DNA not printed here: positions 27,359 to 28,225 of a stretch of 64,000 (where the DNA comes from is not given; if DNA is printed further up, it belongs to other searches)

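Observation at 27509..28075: Protein built from 10 perfect tandem hexapeptides V[FY]G[NDY]A[RQC], encoded by an 18-bp tandem DNA repeat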

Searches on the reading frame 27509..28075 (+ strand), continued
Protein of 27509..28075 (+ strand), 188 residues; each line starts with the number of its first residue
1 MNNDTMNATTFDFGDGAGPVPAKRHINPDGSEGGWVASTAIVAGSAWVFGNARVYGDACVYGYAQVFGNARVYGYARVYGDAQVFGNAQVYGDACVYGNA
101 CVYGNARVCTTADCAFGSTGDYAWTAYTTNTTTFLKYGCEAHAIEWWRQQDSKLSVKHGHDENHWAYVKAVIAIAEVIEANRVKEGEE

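Call 60: search_solved_structures(query=A3, max_evalue=1, show_alignments=3)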
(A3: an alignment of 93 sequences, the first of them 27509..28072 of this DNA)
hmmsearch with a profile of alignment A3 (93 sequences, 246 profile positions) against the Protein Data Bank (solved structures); distinct sequences matched with E-value up to 1: 15.
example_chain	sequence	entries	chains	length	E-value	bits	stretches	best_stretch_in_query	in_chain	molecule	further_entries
2f9c_A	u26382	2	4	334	8.2e-30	107.1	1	17-178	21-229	Hypothetical protein YDCK | Putative transferase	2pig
6sc4_A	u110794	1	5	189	0.001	21.6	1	53-157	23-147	Uncharacterized protein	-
4mfg_A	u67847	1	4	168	0.0032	20.1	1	62-163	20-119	Putative acyltransferase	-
3r0s_A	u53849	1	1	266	0.0086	18.6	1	44-159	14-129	Acyl-[acyl-carrier-protein]--UDP-N-acetylglucosamine O-acyltransferase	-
7ar9_z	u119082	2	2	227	0.019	17.5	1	55-157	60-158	CA3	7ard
6x89_G2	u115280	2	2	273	0.035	16.7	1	52-163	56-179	gamma carbonic anhydrase 1, mitochondrial-like | NDUCA2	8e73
3ixc_A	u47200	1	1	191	0.049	16.2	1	52-142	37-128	Hexapeptide transferase family protein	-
9f5x_s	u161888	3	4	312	0.095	15.2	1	53-167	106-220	Mitochondrial NADH:ubiquinone oxidoreductase 32 kDa subunit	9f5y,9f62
4e75_A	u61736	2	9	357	0.14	14.6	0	103-158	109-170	UDP-3-O-acylglucosamine N-acyltransferase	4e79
5mp2_A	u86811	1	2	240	0.21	14.1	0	56-86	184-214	Type II secretion system protein D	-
5ngi_A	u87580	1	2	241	0.22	14.1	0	56-86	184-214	Type II secretion system protein D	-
4e9j_A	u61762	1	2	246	0.23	14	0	56-86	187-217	General secretion pathway protein D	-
4ec5_A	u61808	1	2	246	0.24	13.9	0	56-85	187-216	General secretion pathway protein D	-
8rdg_A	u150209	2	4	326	0.42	13.1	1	68-136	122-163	SDR family NAD(P)-dependent oxidoreductase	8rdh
8rdi_A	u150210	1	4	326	0.84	12.1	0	68-101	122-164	SDR family NAD(P)-dependent oxidoreductase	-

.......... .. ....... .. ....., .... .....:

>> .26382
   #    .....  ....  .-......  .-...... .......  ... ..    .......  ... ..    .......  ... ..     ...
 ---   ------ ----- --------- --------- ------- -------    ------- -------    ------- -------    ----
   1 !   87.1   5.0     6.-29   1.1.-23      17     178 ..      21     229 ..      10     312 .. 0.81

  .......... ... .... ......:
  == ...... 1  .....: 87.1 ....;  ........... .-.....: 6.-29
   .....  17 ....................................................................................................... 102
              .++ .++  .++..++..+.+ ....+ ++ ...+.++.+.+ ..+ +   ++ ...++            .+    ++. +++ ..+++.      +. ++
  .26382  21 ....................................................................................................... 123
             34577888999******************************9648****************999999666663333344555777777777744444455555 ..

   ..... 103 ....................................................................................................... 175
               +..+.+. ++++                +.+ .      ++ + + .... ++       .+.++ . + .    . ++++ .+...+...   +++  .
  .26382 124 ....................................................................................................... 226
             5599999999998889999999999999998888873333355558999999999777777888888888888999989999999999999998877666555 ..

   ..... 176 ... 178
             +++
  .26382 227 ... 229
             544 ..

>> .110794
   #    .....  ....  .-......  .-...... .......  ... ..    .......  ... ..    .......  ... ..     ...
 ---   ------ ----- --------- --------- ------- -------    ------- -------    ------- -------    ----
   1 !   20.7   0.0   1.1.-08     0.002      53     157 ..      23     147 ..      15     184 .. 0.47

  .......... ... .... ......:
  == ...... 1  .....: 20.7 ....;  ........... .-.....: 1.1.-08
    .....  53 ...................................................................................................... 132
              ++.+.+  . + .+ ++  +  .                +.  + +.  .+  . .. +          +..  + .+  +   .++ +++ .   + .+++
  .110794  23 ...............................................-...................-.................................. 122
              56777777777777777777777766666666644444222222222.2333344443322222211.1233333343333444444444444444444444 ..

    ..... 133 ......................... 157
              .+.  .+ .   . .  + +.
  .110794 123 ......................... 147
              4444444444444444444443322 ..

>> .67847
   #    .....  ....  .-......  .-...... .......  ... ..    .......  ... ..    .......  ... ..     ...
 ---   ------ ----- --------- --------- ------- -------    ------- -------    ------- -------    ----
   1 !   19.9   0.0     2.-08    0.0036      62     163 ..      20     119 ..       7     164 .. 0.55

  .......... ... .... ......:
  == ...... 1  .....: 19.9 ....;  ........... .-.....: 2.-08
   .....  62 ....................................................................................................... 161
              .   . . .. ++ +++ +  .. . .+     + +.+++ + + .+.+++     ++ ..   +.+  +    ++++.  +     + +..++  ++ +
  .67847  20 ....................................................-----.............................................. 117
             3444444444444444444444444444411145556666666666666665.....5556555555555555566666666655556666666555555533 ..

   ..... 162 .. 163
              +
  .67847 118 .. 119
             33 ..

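Call 62: search_protein_families(library=padloc, proteins=[window:27509-28075:+], max_evalue=0.01)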
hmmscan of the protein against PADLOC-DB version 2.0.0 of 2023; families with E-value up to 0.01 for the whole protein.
window:27509-28075:+ (188 aa): 1 family
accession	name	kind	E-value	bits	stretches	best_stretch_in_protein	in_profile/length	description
PDLC03469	REase_II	-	0.0072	13.3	1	114-172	30-86/522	Type II restriction enzyme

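Call 72: get_annotated_region(hit=H12, flank=1000)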
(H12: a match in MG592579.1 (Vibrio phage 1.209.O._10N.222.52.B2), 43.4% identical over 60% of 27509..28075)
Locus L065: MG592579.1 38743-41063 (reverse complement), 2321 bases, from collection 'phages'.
description: Vibrio phage 1.209.O._10N.222.52.B2, partial genome.
organism: Vibrio phage 1.209.O._10N.222.52.B2 (NCBI taxid 1881225)
taxonomy: Viruses; Duplodnaviria; Heunggongvirae; Uroviricota; Caudoviricetes; Zobellviridae
host: Vibrio breoganii; source: iron chloride precipitation of 0.2um-filtered seawater, resuspended in oxalate solution; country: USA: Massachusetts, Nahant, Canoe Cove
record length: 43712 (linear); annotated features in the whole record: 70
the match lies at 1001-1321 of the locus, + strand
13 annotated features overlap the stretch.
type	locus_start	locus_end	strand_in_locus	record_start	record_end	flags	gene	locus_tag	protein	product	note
CDS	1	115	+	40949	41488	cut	-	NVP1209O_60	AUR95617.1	hypothetical protein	NVP1209O_60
CDS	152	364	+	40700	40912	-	-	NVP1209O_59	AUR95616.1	hypothetical protein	NVP1209O_59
CDS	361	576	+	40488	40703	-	-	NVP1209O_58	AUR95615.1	coil containing protein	NVP1209O_58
ncRNA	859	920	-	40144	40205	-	-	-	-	NVP1209O_CRISPR_spacer_5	CRISPR spacer 5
CDS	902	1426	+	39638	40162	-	-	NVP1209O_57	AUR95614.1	trimeric LpxA-like protein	NVP1209O_57; aclame_best_match:protein:proph:183413; tara_best_match:OM-RGC.v1.008507983; ...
ncRNA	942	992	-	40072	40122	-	-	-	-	NVP1209O_CRISPR_spacer_4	CRISPR spacer 4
ncRNA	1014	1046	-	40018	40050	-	-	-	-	NVP1209O_CRISPR_spacer_3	CRISPR spacer 3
ncRNA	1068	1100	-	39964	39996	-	-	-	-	NVP1209O_CRISPR_spacer_2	CRISPR spacer 2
ncRNA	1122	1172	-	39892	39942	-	-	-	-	NVP1209O_CRISPR_spacer_1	CRISPR spacer 1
CDS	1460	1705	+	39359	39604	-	-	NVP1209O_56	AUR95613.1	hypothetical protein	NVP1209O_56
CDS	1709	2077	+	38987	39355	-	-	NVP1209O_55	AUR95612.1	hypothetical protein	NVP1209O_55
CDS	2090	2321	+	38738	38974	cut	-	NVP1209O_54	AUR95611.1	hypothetical protein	NVP1209O_54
CDS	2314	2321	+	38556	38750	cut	-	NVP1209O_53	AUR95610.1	hypothetical protein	NVP1209O_53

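Call 73: get_annotated_region(hit=H19, flank=1000)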
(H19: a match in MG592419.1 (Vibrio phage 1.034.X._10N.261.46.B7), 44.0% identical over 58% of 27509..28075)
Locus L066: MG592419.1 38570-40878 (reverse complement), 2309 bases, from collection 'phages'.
description: Vibrio phage 1.034.X._10N.261.46.B7, partial genome.
organism: Vibrio phage 1.034.X._10N.261.46.B7 (NCBI taxid 1881190)
taxonomy: Viruses; Duplodnaviria; Heunggongvirae; Uroviricota; Caudoviricetes; Zobellviridae
host: Vibrio breoganii; source: iron chloride precipitation of 0.2um-filtered seawater, resuspended in oxalate solution; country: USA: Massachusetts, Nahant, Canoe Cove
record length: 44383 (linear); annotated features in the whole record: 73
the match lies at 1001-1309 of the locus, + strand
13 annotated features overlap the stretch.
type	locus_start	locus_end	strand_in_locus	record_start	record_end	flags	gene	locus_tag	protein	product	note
CDS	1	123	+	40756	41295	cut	-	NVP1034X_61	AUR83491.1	hypothetical protein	NVP1034X_61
CDS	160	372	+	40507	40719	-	-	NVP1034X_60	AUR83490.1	hypothetical protein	NVP1034X_60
CDS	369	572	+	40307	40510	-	-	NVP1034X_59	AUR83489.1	hypothetical protein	NVP1034X_59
CDS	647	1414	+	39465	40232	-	-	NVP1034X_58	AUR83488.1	hypothetical protein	NVP1034X_58; aclame_best_match:protein:proph:183413; tara_best_match:OM-RGC.v1.008203778; ...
ncRNA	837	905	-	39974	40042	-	-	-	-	NVP1034X_CRISPR_spacer_5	CRISPR spacer 5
ncRNA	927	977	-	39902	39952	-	-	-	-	NVP1034X_CRISPR_spacer_4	CRISPR spacer 4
ncRNA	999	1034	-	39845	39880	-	-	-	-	NVP1034X_CRISPR_spacer_3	CRISPR spacer 3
ncRNA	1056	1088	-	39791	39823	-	-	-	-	NVP1034X_CRISPR_spacer_2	CRISPR spacer 2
ncRNA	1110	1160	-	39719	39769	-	-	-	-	NVP1034X_CRISPR_spacer_1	CRISPR spacer 1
CDS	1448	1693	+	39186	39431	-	-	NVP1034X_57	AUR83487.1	hypothetical protein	NVP1034X_57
CDS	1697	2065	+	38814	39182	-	-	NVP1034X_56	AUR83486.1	hypothetical protein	NVP1034X_56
CDS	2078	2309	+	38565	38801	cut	-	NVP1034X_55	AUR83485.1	hypothetical protein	NVP1034X_55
CDS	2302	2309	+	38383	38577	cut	-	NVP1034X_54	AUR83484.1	hypothetical protein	NVP1034X_54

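Call 74: get_annotated_region(hit=H30, flank=1000)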
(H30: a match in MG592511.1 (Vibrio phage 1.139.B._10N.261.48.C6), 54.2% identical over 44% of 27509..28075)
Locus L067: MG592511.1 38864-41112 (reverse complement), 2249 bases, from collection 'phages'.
description: Vibrio phage 1.139.B._10N.261.48.C6, partial genome.
organism: Vibrio phage 1.139.B._10N.261.48.C6 (NCBI taxid 1881205)
taxonomy: Viruses; Duplodnaviria; Heunggongvirae; Uroviricota; Caudoviricetes; Zobellviridae
host: Vibrio breoganii; source: iron chloride precipitation of 0.2um-filtered seawater, resuspended in oxalate solution; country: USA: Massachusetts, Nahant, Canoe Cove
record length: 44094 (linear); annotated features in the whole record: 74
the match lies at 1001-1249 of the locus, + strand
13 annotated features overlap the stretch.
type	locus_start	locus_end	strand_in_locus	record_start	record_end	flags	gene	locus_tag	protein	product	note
CDS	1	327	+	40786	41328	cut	-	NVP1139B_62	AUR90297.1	hypothetical protein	NVP1139B_62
CDS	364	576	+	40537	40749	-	-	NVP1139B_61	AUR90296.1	hypothetical protein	NVP1139B_61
CDS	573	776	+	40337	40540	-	-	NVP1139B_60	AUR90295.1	hypothetical protein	NVP1139B_60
CDS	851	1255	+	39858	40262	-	-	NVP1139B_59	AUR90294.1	polymer-forming cytoskeletal protein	NVP1139B_59; aclame_best_match:protein:vir:4974; tara_best_match:OM-RGC.v1.013440161; cvp_best_match:RF_PEP_414090251; ...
ncRNA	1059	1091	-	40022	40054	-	-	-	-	NVP1139B_CRISPR_spacer_6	CRISPR spacer 6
ncRNA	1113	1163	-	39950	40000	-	-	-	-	NVP1139B_CRISPR_spacer_5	CRISPR spacer 5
ncRNA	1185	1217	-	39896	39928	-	-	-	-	NVP1139B_CRISPR_spacer_4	CRISPR spacer 4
ncRNA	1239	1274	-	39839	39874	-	-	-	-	NVP1139B_CRISPR_spacer_3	CRISPR spacer 3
CDS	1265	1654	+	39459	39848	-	-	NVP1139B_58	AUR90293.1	hypothetical protein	NVP1139B_58; aclame_best_match:protein:vir:4974; tara_best_match:OM-RGC.v1.018318553; cvp_best_match:RF_PEP_9632919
ncRNA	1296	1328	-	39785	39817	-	-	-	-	NVP1139B_CRISPR_spacer_2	CRISPR spacer 2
ncRNA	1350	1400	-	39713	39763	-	-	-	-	NVP1139B_CRISPR_spacer_1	CRISPR spacer 1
CDS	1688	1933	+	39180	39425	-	-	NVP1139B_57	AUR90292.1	hypothetical protein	NVP1139B_57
CDS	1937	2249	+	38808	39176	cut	-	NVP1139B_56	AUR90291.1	hypothetical protein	NVP1139B_56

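Call 75: get_annotated_region(hit=H24, flank=1000)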
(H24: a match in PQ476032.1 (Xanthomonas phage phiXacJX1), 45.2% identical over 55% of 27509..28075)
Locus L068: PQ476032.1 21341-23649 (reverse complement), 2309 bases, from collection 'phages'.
description: Xanthomonas phage phiXacJX1, complete genome.
organism: Xanthomonas phage phiXacJX1 (NCBI taxid 3374911)
taxonomy: Viruses; Duplodnaviria; Heunggongvirae; Uroviricota; Caudoviricetes
host: Xanthomonas citri pv. citri; source: soil; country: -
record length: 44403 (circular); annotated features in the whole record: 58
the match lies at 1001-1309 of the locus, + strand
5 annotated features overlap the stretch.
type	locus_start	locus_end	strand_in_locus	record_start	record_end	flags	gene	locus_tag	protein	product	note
CDS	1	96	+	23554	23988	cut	-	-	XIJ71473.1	hypothetical protein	gp31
CDS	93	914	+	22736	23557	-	-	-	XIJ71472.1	hypothetical protein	gp30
CDS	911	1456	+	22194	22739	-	-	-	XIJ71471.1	hypothetical protein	gp29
CDS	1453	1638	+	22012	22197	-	-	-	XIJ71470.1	hypothetical protein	gp28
CDS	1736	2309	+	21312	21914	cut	-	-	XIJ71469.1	homing endonuclease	gp27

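Call 76: get_annotated_region(hit=H27, flank=1000)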
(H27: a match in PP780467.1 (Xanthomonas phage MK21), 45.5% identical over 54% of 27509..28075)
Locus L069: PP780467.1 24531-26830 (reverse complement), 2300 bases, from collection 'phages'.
description: Xanthomonas phage MK21, complete genome.
organism: Xanthomonas phage MK21 (NCBI taxid 3148942)
taxonomy: Viruses; Duplodnaviria; Heunggongvirae; Uroviricota; Caudoviricetes
host: Xanthomonas citri XCC27-12; source: citrus leaf; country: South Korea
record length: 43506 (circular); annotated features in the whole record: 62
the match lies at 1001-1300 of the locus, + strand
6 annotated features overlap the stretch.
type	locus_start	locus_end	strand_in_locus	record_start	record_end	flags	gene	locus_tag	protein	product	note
CDS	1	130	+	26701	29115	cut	-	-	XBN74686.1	hypothetical protein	-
CDS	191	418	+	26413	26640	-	-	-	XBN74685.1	hypothetical protein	-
CDS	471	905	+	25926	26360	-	-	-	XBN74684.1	hypothetical protein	-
CDS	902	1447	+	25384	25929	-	-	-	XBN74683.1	polymer-forming cytoskeletal protein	-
CDS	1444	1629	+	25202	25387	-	-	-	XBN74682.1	hypothetical protein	-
CDS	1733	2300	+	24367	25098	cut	-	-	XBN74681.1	GIY-YIG nuclease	-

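Call 77: get_annotated_region(hit=H28, flank=1000)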
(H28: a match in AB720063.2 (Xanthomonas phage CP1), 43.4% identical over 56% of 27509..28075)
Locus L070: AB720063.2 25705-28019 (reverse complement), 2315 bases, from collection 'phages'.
description: Xanthomonas phage CP1 DNA, complete genome.
organism: Xanthomonas phage CP1 (NCBI taxid 2994055)
taxonomy: Viruses; Duplodnaviria; Heunggongvirae; Uroviricota; Caudoviricetes; Klementvirus; Klementvirus CP1
host: Xanthomonas citri; source: -; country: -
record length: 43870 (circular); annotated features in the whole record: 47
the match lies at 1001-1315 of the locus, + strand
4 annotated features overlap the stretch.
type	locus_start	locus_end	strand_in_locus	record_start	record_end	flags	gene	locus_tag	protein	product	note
CDS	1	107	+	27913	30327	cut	-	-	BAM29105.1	putative RNA polymerase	ORF33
CDS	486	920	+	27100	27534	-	-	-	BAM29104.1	hypothetical protein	ORF32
CDS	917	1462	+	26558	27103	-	-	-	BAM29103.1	hypothetical protein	ORF31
CDS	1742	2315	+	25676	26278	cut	-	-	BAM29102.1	hypothetical protein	ORF30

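Call 85: fold_search(model_id=the predicted structure, library=viral)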
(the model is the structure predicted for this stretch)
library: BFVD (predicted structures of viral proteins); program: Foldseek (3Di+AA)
matches with E <= 10: 679; with E <= 0.001: 2
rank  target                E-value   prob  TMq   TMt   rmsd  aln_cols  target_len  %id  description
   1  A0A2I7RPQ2            9.7e-05  1.00  0.29  0.31  11.6       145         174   34  (no name in the UniProt tables at hand)
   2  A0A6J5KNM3            1.5e-04  1.00  0.19  0.21   8.7        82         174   51  Uncharacterized protein [uncultured Caudovirales phage]
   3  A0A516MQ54            2.3e-02  1.00  0.29  0.47   2.7        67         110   15  (no name in the UniProt tables at hand)
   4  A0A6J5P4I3            8.3e-02  0.38  0.29  0.27  10.8       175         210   16  Pentapeptide repeat [uncultured Caudovirales phage]
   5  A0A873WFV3            8.3e-02  0.23  0.25  0.20  10.4       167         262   10  Uncharacterized protein [Klebsiella phage Miami]
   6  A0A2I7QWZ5            8.8e-02  0.41  0.32  0.33  10.9       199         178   10  (no name in the UniProt tables at hand)
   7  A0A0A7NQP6            1.0e-01  0.99  0.24  0.14   1.8        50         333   48  Uncharacterized protein [Lactobacillus phage LfeInf]
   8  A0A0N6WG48            1.3e-01  0.23  0.28  0.14  10.3       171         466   10  (no name in the UniProt tables at hand)
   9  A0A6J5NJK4            1.5e-01  0.35  0.31  0.28   9.6       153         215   12  COG1357 Pentapeptide repeats containing protein [uncultured Caudovirales phage]
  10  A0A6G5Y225            2.3e-01  0.06  0.16  0.17  14.4       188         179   12  (no name in the UniProt tables at hand)
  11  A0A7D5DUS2            2.5e-01  0.14  0.25  0.17   9.6       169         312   10  (no name in the UniProt tables at hand)
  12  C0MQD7                2.7e-01  0.80  0.27  0.35   4.1        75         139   11  Uncharacterized protein [Pseudomonas phage phikF77]
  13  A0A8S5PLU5            2.8e-01  0.30  0.22  0.34   6.6       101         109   12  Uncharacterized protein [Podoviridae sp. ctnCN2]
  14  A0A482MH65            3.2e-01  0.44  0.15  0.32   3.6        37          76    8  Uncharacterized protein [Serratia phage Serbin]
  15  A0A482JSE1            3.5e-01  0.33  0.22  0.39   4.7        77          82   12  (no name in the UniProt tables at hand)
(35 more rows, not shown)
